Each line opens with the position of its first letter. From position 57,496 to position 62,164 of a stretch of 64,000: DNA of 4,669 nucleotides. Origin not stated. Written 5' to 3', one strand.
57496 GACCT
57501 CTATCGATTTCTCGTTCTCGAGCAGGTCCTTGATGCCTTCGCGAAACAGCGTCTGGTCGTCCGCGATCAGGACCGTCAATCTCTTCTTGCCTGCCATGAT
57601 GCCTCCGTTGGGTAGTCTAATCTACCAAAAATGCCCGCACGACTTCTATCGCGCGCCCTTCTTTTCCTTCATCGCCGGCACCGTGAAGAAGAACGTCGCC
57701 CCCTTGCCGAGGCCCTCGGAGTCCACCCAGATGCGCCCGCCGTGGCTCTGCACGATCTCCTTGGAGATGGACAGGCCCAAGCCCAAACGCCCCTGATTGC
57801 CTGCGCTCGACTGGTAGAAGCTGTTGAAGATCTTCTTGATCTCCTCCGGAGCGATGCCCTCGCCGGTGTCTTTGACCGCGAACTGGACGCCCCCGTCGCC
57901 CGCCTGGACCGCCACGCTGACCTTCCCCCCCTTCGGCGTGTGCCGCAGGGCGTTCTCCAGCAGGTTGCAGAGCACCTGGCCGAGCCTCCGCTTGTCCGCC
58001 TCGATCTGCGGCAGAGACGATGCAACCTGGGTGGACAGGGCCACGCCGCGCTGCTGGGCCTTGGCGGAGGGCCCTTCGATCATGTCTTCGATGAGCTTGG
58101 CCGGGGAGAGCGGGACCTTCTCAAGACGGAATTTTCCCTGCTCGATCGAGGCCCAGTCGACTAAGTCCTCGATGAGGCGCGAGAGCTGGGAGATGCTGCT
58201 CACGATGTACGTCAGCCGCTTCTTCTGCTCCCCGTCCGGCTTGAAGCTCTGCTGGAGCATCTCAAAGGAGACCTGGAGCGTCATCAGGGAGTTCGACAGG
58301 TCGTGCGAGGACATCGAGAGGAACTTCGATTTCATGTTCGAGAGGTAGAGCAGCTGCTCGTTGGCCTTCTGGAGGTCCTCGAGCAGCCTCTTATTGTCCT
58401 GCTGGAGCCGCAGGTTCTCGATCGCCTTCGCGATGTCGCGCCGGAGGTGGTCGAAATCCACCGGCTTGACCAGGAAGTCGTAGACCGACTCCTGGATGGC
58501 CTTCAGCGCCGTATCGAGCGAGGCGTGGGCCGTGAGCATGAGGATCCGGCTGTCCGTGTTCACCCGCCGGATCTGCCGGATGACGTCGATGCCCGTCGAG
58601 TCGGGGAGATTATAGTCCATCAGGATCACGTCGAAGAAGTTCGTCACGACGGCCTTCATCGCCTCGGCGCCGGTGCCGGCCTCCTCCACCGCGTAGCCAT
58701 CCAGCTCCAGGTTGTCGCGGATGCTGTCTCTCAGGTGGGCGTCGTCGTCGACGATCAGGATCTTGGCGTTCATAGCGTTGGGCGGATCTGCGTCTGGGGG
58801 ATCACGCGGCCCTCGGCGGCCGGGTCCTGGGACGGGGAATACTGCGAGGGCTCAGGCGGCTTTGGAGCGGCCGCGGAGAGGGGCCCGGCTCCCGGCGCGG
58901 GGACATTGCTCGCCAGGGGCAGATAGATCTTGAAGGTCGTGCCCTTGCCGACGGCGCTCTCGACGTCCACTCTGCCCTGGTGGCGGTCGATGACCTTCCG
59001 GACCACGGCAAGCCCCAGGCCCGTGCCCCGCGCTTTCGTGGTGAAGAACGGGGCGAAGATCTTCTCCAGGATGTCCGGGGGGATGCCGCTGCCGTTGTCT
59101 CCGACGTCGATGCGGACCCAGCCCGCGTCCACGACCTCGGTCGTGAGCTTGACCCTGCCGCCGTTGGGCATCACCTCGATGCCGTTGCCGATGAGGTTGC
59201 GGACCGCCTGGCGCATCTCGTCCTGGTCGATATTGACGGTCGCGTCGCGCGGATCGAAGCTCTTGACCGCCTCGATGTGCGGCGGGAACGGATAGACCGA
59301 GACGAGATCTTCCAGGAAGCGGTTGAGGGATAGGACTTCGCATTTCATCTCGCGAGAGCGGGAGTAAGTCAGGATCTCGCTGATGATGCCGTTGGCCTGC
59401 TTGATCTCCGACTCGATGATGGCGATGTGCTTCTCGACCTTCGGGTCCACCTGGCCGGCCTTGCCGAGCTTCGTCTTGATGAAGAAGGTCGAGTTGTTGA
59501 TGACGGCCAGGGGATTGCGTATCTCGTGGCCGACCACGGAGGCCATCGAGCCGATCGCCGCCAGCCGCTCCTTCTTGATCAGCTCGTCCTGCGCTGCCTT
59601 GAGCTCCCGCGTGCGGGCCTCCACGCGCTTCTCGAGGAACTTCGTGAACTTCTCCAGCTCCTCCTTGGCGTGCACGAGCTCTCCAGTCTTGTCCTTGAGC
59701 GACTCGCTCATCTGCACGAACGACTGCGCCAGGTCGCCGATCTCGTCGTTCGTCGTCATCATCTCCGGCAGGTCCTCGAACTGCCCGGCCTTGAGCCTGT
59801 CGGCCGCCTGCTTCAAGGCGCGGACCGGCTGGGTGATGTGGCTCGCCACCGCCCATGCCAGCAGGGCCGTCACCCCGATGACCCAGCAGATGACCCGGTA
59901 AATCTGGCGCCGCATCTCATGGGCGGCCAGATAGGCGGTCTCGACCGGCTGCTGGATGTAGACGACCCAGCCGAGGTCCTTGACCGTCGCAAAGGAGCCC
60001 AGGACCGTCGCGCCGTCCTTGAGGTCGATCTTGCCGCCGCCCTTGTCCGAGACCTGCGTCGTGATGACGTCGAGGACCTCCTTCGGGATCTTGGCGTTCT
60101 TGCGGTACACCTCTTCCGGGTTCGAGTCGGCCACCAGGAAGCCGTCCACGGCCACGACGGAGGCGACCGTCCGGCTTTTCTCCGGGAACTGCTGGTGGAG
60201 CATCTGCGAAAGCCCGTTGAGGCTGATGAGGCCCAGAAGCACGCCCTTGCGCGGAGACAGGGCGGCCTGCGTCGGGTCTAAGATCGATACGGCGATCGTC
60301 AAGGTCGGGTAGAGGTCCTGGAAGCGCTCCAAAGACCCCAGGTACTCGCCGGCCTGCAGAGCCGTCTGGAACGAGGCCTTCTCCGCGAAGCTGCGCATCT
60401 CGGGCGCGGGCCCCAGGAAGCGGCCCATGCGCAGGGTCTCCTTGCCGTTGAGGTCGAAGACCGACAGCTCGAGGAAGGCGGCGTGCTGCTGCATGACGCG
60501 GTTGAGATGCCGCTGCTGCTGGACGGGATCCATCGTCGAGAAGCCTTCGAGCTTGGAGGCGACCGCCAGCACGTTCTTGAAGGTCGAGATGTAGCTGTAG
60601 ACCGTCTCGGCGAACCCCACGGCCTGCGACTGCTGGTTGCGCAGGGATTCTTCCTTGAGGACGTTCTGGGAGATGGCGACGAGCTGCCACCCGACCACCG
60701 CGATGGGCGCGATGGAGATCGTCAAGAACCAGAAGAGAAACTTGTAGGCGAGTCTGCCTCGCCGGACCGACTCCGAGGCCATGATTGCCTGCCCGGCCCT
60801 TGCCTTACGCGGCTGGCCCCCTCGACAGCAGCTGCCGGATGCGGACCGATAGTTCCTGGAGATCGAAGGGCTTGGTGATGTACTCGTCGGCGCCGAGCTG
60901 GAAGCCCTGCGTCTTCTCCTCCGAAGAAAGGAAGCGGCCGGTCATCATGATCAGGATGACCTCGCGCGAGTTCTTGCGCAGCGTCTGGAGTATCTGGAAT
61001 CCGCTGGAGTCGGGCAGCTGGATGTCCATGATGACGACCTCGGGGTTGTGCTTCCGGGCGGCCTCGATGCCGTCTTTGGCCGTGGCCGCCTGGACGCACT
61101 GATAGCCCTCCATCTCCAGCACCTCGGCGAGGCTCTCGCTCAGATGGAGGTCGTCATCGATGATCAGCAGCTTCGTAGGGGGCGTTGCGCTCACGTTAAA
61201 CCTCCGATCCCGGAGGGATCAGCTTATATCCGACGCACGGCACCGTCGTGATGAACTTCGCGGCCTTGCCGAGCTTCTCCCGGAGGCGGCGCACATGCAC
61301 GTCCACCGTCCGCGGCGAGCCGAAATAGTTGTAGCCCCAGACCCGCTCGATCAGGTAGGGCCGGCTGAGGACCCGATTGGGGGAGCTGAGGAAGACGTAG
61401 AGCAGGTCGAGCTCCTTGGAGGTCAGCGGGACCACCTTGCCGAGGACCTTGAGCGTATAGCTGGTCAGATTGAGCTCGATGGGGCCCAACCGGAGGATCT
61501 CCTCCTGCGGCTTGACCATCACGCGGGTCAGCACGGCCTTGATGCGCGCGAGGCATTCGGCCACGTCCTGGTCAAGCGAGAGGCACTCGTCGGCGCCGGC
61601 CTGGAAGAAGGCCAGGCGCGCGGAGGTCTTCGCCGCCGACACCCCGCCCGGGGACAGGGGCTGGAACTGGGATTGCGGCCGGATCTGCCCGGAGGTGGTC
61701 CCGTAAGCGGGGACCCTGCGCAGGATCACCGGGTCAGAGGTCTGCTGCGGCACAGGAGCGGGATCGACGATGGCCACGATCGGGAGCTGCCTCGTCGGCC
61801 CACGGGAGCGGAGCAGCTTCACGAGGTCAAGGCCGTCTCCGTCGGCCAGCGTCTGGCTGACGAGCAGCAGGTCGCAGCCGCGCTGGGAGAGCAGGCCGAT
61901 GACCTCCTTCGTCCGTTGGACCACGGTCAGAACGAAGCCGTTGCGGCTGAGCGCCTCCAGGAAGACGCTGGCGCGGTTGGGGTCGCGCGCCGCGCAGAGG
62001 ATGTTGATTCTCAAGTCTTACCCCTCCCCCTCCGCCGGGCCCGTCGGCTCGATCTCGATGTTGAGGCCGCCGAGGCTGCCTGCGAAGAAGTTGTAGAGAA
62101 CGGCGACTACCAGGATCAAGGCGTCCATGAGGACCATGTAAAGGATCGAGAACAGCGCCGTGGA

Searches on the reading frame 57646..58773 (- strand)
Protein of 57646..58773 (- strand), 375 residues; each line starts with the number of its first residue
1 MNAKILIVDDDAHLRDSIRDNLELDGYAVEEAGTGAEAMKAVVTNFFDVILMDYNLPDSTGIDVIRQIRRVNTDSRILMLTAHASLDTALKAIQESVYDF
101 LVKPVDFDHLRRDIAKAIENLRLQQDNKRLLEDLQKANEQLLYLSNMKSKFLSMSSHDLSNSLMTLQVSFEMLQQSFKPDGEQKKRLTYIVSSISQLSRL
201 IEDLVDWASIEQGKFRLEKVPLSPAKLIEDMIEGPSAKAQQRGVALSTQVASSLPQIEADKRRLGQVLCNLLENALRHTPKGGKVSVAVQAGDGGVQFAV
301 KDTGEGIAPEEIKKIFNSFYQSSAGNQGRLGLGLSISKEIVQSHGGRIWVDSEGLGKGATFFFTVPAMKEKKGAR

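Call 92: search_protein_families(library=pfam, proteins=[window:57646-58773:-], max_evalue=0.00001)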
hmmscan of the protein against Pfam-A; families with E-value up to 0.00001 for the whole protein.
window:57646-58773:- (375 aa): 3 families
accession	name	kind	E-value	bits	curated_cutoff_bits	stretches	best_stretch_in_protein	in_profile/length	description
PF02518.31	HATPase_c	-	6.9e-31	107.4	26.4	1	260-367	2-109/111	Histidine kinase-, DNA gyrase B-, and HSP90-like ATPase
PF00072.30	Response_reg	-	4.9e-28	97.9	30.2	1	5-113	1-109/111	Response regulator receiver domain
PF00512.31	HisKA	-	6.2e-12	45.8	26.9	1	147-213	1-66/66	His Kinase A (phospho-acceptor) domain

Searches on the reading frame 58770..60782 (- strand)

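Call 92: search_protein_families(library=pfam, proteins=[window:58770-60782:-], max_evalue=0.00001)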
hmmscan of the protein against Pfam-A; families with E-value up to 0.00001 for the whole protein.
window:58770-60782:- (670 aa): 4 families
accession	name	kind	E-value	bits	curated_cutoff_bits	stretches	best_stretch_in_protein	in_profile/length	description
PF02518.31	HATPase_c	-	3.2e-30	105.2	26.4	1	519-624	2-110/111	Histidine kinase-, DNA gyrase B-, and HSP90-like ATPase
PF00672.30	HAMP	-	3.1e-12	47.1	25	1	312-364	2-53/53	HAMP domain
PF02743.24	dCache_1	-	1.4e-11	44.8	45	1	41-276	2-239/240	Cache domain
PF00512.31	HisKA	-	1e-09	38.7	26.9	1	411-477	3-64/66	His Kinase A (phospho-acceptor) domain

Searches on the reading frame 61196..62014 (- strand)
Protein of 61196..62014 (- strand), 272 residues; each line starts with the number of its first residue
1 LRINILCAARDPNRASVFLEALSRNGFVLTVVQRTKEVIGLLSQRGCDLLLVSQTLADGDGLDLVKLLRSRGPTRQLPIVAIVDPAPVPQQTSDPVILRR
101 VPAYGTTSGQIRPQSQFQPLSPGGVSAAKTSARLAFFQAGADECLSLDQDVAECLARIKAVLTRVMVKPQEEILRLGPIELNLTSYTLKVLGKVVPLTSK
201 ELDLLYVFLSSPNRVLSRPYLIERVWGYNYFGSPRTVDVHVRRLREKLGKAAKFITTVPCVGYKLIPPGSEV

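Call 92: search_protein_families(library=pfam, proteins=[window:61196-62014:-], max_evalue=0.00001)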
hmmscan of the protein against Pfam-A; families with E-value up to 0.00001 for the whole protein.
window:61196-62014:- (272 aa): 2 families
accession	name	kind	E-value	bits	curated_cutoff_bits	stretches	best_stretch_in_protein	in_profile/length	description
PF00486.34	Trans_reg_C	-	1.4e-24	86.3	26.2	1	192-265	1-77/77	Transcriptional regulatory protein, C terminal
PF00072.30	Response_reg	-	7.2e-06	26.6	30.2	0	12-82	8-76/111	Response regulator receiver domain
